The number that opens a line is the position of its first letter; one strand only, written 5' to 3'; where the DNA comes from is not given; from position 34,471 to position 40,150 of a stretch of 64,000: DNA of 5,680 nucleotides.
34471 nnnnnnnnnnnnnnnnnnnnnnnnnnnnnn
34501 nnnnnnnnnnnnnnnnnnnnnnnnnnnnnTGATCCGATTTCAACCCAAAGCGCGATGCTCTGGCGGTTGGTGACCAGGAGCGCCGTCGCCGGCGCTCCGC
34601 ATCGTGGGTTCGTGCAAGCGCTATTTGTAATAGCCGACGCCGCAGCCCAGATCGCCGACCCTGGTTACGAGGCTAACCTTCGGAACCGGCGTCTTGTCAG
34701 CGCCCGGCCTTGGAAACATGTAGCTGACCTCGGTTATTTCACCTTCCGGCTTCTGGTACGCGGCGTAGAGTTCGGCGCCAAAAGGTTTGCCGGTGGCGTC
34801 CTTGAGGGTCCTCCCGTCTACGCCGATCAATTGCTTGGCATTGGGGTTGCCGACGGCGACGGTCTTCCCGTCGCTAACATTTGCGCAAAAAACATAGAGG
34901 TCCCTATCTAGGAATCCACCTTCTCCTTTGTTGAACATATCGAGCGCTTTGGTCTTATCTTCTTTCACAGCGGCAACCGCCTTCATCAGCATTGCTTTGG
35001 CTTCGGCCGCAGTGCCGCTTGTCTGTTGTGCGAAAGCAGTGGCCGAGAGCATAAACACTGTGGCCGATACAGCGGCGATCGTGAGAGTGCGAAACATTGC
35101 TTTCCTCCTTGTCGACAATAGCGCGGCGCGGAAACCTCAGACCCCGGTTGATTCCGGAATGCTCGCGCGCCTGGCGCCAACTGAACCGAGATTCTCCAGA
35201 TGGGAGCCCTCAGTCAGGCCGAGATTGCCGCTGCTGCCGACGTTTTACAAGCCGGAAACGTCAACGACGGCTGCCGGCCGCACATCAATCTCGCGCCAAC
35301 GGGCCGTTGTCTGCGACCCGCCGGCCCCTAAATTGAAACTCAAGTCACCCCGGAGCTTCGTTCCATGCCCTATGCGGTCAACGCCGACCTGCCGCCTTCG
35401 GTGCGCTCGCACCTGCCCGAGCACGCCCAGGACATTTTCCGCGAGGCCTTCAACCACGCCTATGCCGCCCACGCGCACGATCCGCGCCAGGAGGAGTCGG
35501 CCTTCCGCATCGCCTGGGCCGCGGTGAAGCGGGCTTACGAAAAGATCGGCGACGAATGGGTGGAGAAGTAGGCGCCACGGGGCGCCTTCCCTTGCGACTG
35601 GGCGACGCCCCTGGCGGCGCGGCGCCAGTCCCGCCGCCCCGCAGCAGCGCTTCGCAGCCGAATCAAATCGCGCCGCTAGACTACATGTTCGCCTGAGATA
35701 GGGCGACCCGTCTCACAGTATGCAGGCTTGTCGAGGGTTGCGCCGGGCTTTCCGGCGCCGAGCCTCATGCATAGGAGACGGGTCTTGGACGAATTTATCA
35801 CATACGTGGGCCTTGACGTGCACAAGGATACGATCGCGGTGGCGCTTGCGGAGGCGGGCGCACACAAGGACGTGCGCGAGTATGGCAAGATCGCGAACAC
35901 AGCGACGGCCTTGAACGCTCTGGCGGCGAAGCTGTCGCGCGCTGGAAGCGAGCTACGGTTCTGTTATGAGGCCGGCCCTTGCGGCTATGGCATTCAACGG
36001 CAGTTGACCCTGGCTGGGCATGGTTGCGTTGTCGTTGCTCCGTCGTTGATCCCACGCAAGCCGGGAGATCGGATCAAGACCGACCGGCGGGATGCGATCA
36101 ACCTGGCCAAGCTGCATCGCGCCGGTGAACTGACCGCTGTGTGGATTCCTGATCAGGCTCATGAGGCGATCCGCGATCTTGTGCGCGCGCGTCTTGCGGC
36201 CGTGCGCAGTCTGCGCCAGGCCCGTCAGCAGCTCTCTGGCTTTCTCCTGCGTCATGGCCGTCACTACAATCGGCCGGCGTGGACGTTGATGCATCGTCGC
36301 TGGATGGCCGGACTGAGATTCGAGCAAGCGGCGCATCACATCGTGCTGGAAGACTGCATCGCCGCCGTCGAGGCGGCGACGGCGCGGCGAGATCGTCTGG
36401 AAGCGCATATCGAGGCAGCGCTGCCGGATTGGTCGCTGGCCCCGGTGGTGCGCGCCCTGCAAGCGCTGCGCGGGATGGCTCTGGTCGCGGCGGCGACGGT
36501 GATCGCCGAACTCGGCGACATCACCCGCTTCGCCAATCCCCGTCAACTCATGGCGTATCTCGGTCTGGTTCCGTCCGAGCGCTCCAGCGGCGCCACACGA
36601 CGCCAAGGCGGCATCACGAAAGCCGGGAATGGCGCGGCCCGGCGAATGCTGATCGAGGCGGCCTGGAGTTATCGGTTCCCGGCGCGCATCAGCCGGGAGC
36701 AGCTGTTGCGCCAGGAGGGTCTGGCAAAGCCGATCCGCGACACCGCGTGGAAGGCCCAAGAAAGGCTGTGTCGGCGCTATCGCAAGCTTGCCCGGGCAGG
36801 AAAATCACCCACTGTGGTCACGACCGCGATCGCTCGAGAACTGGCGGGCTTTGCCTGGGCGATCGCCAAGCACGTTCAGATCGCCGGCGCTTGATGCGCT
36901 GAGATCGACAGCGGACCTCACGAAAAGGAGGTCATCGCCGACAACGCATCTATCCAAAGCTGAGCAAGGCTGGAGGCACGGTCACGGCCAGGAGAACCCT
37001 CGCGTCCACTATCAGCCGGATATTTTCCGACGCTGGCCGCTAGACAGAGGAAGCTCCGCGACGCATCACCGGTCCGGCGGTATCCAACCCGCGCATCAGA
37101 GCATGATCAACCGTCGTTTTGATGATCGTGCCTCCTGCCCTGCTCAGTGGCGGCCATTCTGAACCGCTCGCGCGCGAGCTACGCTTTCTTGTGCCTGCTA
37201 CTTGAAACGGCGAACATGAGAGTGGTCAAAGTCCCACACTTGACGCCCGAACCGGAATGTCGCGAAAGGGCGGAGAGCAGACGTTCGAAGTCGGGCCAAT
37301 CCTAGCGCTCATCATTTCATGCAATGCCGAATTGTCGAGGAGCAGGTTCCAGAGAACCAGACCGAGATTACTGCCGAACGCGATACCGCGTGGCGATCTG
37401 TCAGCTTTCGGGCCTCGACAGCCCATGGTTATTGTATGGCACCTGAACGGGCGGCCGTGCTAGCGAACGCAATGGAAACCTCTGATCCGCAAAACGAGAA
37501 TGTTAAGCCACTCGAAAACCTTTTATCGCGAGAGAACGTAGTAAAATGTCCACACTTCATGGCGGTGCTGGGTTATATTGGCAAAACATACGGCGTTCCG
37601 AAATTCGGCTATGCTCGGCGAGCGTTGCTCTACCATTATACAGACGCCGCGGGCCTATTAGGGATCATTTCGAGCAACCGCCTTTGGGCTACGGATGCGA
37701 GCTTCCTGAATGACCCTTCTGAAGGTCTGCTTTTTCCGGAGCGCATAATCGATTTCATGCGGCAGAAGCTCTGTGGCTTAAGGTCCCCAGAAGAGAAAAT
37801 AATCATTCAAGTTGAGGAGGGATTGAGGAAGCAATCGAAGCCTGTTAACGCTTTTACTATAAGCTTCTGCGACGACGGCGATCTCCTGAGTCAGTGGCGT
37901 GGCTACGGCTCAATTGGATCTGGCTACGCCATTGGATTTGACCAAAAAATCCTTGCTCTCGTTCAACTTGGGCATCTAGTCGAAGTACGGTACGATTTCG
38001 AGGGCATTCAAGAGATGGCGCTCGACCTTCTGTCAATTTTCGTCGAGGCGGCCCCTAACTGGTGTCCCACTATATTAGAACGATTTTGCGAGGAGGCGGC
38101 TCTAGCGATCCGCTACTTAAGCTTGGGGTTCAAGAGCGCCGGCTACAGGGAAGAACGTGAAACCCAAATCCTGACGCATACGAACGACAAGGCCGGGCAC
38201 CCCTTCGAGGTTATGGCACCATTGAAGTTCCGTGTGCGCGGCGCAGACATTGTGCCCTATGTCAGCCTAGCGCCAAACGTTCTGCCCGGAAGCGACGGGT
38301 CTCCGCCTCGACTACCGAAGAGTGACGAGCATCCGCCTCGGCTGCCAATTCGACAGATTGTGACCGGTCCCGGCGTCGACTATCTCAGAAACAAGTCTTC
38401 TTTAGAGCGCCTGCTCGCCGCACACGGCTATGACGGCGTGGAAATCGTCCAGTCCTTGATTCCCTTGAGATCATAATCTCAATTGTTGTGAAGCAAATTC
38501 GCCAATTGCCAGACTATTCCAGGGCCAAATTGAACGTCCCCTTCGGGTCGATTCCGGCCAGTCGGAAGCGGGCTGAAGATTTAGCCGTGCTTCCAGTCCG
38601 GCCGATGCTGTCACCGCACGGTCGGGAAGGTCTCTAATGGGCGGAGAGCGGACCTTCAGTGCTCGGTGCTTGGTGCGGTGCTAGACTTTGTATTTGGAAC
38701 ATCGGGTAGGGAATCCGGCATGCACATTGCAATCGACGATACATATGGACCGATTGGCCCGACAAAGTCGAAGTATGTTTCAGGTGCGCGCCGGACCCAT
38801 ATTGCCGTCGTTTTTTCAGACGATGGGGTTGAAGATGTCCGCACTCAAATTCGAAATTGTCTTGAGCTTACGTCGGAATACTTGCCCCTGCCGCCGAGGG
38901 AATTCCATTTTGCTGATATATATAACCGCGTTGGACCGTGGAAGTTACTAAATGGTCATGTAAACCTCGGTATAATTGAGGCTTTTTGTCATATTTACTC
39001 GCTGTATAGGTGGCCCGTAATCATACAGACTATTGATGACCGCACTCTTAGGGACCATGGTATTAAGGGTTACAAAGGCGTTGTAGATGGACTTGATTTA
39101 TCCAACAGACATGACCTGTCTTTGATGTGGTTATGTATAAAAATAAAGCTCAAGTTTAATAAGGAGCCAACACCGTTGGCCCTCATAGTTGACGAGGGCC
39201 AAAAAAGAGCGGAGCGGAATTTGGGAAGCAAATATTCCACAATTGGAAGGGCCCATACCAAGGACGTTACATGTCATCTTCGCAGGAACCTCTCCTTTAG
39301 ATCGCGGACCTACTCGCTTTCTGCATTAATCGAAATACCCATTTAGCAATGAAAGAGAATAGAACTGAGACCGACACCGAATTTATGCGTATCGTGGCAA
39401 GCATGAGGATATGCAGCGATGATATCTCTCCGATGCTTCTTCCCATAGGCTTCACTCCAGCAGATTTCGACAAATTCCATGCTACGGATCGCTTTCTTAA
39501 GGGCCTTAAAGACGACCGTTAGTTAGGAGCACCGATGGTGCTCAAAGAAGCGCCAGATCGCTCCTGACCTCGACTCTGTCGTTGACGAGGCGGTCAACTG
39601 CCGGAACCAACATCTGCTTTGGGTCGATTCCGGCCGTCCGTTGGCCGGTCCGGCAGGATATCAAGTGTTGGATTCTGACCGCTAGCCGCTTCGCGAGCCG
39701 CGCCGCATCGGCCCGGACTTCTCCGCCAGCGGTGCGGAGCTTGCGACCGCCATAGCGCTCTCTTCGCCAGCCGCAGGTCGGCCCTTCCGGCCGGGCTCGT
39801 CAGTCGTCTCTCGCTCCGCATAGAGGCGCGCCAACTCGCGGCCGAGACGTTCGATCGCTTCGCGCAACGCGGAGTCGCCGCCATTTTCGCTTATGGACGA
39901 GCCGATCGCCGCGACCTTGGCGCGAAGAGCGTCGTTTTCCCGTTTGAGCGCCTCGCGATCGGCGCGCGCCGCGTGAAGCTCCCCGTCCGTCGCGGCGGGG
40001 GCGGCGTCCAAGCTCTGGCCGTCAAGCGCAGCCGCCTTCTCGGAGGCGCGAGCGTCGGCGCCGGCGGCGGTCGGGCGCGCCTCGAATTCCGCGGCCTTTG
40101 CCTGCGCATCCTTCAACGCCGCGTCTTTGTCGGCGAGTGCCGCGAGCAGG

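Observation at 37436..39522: AT-richer two-gene cassette: intact DUF2971-like gene followed by a DUF3800-like gene, candidate uncharacterised accessory (defence-type?) module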

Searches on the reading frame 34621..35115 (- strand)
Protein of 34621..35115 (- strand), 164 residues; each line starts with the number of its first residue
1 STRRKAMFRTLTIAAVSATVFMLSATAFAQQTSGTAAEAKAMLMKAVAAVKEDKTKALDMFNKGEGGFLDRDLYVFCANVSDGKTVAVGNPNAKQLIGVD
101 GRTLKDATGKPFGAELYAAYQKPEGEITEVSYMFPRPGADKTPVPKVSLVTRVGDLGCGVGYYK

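Call 4: search_protein_families(library=pfam, proteins=[window:34621-35115:-], max_evalue=0.01)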
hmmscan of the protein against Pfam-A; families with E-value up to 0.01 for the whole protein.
window:34621-35115:- (164 aa): 2 families
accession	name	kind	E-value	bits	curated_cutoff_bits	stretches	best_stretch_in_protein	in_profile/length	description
PF17200.10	sCache_2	-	1.3e-07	32.1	25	1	34-160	32-136/155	Single Cache domain 2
PF08269.17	dCache_2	-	0.0005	19.7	26.5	1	73-162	95-179/298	Cache domain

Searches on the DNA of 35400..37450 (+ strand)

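Call 72: search_dna_similar(query=window:35400-37450:+, collection=plasmids, mode=near, max_rows=12)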
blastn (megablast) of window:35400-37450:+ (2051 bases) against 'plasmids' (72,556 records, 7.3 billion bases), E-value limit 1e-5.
Records with a match: 9; places in all: 11; records where one place covers at least 80% of the query: 0.
Best place of each record, by identity: 80-90% 1; 60-80% 8.
By first word of the organism name: Rhizobium 4; Lichenicola 3; Sphingobium 1; Sinorhizobium 1.
By predicted mobility (MOB-suite, as given by PLSDB): conjugative 5; non-mobilizable 4.
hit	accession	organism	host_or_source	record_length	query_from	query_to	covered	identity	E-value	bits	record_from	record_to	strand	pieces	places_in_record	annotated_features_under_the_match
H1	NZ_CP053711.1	Lichenicola cladoniae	Cladonia borealis,cell culture,lichen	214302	278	1823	75%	75.7%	0e+0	747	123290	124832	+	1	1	none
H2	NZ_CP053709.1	Lichenicola cladoniae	Cladonia borealis,cell culture,lichen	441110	276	1768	73%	75.7%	0e+0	726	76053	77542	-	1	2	IS110 family transposase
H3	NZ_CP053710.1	Lichenicola cladoniae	Cladonia borealis,cell culture,lichen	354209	276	1765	73%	75.7%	0e+0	721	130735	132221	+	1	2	IS110 family transposase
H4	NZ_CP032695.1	Rhizobium jaguaris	Calliandra grandiflora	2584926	275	1739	71%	75.2%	0e+0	654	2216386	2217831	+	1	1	none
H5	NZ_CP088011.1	Rhizobium sp. T136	Melilotus albus,Cell culture,root nodule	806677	273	1739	72%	74.2%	7e-157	562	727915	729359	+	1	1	none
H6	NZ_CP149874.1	Rhizobium sp. T1473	-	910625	273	1739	72%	74.0%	3e-151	544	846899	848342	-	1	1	none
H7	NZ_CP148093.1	Rhizobium sp. T1470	Medicago sativa,cell culture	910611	273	1739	72%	74.0%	3e-151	544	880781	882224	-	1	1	none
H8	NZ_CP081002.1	Sphingobium sp. V4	cell culture,soil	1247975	277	1737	71%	72.7%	2e-117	431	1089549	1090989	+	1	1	record has no annotation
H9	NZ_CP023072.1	Sinorhizobium fredii CCBAU 83666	G.max,nodule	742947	1591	1739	7%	87.9%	1e-39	172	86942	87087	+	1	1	none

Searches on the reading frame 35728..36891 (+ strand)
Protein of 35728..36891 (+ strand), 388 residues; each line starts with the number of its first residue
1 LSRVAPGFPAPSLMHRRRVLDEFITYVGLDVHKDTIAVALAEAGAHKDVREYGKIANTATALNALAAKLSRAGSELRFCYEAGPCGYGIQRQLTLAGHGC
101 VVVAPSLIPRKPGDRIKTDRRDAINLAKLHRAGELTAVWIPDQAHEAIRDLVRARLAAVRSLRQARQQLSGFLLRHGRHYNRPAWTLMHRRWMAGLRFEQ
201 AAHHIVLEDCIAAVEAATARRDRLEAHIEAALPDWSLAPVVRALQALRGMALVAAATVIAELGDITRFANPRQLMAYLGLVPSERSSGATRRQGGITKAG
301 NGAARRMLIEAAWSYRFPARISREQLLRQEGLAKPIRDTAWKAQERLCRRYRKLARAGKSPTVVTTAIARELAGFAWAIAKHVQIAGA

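Call 4: search_protein_families(library=pfam, proteins=[window:35728-36891:+], max_evalue=0.01)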
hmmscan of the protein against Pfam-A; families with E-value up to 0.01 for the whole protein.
window:35728-36891:+ (388 aa): 2 families
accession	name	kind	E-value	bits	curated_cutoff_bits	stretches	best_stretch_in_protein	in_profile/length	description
PF02371.22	Transposase_20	-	2.5e-21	76.3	21.3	1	242-315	2-75/87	Transposase IS116/IS110/IS902 family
PF01548.23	DEDD_Tnp_IS110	-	5.1e-16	59.3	29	1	27-174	1-151/155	Transposase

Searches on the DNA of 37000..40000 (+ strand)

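Call 54: search_rna_families(source=window, start=37000, end=40000, threshold=evalue, max_evalue=10)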
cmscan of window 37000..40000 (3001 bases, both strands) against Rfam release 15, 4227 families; matches with E-value up to 10: 3.
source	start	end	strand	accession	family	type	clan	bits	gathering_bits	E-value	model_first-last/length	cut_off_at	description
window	39565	39604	+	RF02440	SpF59_sRNA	Gene; sRNA;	-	20.1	37.2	1.7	1-54/54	no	Streptococcus sRNA SpF59 (ldcC RNA)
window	39776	39865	+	RF01680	P5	Gene; sRNA;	-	18.3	60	5.8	1-71/71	no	Pseudomonas sRNA P5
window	39786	39853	-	RF01415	Flavivirus_SLIV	Cis-reg;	-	18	54.5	7.7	1-75/75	no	Flavivirus 3'UTR stem loop IV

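Call 73: search_dna_similar(query=window:37200-39700:+, collection=plasmids, mode=distant, max_rows=12)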
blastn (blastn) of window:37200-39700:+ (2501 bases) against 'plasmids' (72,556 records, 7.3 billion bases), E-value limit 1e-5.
No match.
